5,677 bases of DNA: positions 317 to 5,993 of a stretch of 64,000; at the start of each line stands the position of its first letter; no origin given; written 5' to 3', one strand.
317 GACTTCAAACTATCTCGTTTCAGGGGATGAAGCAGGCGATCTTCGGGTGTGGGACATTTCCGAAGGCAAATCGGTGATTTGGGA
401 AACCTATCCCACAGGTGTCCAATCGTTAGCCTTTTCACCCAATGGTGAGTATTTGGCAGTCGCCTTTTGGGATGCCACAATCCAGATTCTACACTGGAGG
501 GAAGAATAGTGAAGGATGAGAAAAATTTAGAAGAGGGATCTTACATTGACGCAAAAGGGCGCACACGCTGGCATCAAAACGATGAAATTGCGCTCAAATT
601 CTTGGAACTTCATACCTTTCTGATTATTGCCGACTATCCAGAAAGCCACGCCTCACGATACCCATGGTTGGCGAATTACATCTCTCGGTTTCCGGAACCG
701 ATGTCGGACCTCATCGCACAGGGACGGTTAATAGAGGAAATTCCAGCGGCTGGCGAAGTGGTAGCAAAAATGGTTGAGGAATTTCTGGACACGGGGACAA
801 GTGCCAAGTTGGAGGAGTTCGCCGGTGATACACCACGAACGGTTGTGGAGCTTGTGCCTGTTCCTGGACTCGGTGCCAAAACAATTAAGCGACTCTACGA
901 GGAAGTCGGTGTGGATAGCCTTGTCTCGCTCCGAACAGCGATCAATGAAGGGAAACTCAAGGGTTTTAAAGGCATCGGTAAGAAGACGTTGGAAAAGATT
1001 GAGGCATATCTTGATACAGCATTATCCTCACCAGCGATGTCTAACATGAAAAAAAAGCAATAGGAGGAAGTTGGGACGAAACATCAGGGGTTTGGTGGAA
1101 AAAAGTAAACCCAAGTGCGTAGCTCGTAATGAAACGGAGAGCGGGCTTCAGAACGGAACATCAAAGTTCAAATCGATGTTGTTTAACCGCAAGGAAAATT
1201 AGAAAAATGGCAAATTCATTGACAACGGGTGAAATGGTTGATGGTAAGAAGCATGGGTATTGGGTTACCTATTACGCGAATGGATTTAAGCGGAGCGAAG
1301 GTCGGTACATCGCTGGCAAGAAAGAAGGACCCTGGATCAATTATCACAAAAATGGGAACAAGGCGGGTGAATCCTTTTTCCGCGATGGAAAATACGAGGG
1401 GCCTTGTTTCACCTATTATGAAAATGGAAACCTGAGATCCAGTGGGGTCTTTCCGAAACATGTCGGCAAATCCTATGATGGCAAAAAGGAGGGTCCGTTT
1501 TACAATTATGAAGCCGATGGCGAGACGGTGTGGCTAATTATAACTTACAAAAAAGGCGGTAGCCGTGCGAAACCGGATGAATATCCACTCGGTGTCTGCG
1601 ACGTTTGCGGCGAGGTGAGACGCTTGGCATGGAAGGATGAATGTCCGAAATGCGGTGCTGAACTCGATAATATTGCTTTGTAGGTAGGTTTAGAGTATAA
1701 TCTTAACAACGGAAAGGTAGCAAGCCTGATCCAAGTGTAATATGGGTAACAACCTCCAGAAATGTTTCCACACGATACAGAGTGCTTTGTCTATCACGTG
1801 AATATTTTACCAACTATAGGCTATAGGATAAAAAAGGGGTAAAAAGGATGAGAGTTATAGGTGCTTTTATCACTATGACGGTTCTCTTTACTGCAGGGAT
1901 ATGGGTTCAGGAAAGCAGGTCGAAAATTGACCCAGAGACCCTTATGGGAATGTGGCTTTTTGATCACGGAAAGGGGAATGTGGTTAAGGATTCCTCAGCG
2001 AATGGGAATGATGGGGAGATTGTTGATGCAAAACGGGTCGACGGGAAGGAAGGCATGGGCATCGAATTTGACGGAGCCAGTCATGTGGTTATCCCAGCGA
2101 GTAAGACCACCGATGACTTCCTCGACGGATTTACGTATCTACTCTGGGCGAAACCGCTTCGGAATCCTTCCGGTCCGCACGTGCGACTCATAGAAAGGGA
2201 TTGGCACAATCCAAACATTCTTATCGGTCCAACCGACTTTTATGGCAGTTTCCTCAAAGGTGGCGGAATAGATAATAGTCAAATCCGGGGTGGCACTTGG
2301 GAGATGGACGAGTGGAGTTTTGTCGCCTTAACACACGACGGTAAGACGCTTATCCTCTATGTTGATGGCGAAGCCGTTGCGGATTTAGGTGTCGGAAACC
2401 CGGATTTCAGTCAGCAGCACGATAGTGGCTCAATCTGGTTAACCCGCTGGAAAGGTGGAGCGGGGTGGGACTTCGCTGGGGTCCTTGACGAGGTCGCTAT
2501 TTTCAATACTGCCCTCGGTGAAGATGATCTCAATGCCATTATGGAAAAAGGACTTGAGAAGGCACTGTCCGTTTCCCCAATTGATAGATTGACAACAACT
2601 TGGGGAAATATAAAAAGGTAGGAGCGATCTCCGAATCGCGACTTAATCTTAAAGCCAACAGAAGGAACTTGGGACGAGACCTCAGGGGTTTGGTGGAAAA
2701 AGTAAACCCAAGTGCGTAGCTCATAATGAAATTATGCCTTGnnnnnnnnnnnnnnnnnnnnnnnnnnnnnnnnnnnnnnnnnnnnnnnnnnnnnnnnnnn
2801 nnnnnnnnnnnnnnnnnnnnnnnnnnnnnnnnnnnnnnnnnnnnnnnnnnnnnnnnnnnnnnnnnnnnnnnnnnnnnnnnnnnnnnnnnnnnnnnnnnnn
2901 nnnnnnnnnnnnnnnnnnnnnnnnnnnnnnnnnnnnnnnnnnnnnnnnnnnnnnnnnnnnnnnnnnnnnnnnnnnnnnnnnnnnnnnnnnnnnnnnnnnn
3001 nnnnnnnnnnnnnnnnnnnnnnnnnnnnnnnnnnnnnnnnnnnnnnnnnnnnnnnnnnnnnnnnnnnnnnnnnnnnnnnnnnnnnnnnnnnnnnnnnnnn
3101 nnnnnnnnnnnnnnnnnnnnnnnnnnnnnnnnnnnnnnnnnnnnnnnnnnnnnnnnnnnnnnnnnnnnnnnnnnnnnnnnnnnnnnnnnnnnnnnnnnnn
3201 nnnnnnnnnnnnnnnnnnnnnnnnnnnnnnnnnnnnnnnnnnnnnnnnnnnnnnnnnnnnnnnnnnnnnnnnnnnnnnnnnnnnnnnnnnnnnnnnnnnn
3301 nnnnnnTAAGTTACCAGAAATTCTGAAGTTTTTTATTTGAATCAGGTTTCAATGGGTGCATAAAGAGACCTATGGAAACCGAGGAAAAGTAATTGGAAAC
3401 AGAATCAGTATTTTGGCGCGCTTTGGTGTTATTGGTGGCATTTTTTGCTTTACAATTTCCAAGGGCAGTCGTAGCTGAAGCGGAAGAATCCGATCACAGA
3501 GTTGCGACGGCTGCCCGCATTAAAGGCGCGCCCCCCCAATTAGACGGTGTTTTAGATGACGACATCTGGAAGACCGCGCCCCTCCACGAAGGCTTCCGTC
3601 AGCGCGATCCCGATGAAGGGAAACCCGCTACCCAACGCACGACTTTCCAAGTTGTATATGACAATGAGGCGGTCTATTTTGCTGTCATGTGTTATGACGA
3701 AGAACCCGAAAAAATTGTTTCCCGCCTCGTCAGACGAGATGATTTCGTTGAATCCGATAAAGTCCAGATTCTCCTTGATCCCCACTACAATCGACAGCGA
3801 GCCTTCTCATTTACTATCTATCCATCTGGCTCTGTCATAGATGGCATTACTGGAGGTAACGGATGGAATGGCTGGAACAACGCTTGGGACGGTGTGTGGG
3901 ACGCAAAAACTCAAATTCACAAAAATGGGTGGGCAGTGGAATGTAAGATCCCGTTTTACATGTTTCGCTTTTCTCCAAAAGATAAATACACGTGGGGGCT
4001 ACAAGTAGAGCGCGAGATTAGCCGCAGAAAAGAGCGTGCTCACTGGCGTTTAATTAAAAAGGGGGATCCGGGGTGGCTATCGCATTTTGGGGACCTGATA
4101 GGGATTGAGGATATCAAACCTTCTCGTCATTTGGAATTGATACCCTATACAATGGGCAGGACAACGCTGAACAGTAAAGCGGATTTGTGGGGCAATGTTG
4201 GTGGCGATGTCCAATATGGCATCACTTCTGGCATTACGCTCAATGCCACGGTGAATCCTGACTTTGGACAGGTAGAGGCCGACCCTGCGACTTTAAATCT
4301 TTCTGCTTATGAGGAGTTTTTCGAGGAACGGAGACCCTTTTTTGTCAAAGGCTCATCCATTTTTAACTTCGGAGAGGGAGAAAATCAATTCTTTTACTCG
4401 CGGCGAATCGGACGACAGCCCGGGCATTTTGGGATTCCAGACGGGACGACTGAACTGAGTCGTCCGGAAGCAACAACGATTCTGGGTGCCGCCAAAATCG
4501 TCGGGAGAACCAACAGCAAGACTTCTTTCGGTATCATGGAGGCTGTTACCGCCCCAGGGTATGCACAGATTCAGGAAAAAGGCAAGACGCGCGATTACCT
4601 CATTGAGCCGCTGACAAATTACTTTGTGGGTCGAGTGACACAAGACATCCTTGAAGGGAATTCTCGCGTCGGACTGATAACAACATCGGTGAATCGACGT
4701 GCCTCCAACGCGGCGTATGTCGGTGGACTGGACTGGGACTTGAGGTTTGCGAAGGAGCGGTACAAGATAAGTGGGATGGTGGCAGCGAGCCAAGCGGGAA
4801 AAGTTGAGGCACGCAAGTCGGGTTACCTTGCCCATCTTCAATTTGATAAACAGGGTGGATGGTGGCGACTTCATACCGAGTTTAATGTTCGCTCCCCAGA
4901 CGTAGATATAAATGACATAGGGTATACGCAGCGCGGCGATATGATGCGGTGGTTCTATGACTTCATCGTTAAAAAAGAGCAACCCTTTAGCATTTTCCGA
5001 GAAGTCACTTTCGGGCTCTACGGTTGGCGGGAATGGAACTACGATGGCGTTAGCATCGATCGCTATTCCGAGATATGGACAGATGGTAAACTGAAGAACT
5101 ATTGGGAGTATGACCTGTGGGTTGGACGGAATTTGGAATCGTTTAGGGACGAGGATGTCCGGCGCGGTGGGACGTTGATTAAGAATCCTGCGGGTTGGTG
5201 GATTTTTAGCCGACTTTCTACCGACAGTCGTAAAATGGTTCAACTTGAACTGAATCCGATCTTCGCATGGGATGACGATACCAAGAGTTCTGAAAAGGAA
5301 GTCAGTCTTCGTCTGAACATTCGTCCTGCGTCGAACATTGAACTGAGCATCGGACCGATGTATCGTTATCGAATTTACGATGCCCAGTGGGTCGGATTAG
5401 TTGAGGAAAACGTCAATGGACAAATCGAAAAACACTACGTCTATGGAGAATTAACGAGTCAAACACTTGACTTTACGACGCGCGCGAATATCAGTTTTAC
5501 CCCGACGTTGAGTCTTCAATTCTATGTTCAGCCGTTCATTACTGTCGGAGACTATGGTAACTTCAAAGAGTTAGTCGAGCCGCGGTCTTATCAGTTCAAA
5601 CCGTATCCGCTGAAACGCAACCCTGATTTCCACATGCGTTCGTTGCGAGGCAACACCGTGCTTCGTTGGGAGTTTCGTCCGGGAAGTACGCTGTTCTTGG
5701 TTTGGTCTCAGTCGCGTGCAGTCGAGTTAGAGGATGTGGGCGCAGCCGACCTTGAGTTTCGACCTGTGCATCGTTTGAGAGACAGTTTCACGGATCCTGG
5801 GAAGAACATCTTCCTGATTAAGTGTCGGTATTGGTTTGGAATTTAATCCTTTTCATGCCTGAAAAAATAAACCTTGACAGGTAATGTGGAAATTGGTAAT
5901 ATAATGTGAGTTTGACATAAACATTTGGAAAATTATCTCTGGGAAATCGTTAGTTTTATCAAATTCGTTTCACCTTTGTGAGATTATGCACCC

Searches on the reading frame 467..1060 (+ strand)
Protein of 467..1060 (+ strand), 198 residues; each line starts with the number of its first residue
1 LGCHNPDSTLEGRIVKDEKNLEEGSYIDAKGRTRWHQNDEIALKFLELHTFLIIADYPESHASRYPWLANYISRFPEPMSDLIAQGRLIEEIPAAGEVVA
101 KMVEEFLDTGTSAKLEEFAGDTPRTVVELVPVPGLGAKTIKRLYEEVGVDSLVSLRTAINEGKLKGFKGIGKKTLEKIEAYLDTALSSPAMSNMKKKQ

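Call 25: search_protein_families(library=pfam, proteins=[window:467-1060:+], max_evalue=0.001)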
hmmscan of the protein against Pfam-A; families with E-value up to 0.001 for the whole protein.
window:467-1060:+ (198 aa): 2 families
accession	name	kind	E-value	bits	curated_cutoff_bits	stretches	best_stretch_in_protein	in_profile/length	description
PF14520.12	HHH_5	-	1.4e-09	38.7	27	1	129-178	4-51/57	Helix-hairpin-helix domain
PF14716.13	HHH_8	-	3.3e-08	34.2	30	0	69-111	34-72/73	Helix-hairpin-helix domain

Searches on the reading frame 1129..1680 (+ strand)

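Call 25: search_protein_families(library=pfam, proteins=[window:1129-1680:+], max_evalue=0.001)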
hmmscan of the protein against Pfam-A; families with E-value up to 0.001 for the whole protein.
window:1129-1680:+ (184 aa): 1 family
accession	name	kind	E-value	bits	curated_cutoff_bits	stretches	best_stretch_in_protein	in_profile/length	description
PF07661.19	MORN_2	-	2.6e-07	30.5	29.6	0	90-105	2-17/22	MORN repeat variant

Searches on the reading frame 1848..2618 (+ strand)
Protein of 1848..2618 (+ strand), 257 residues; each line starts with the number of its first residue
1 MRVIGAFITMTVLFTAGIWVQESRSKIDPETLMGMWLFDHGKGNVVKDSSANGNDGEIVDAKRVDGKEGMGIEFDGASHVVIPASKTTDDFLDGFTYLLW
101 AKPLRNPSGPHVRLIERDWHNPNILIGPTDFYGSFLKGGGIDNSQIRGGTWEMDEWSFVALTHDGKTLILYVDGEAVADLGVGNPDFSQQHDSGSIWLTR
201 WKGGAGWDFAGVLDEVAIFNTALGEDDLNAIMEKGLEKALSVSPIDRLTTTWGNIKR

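Call 25: search_protein_families(library=pfam, proteins=[window:1848-2618:+], max_evalue=0.001)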
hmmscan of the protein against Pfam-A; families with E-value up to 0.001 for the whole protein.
window:1848-2618:+ (257 aa): 1 family
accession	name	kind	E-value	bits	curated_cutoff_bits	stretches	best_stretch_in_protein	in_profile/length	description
PF13385.13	Laminin_G_3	-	1e-17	65.2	27.6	1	75-227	2-149/151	Concanavalin A-like lectin/glucanases superfamily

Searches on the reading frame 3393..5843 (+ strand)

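Call 25: search_protein_families(library=pfam, proteins=[window:3393-5843:+], max_evalue=0.001)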
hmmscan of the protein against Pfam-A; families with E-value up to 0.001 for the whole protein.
window:3393-5843:+ (817 aa): 2 families
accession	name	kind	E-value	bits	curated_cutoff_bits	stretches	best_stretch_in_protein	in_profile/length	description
PF19313.5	DUF5916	-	7.7e-83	279.6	22.6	1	246-814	4-562/572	Domain of unknown function (DUF5916)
PF06452.16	CBM9_1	-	5.3e-05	23.6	23.4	1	50-205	1-146/185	Carbohydrate family 9 binding domain-like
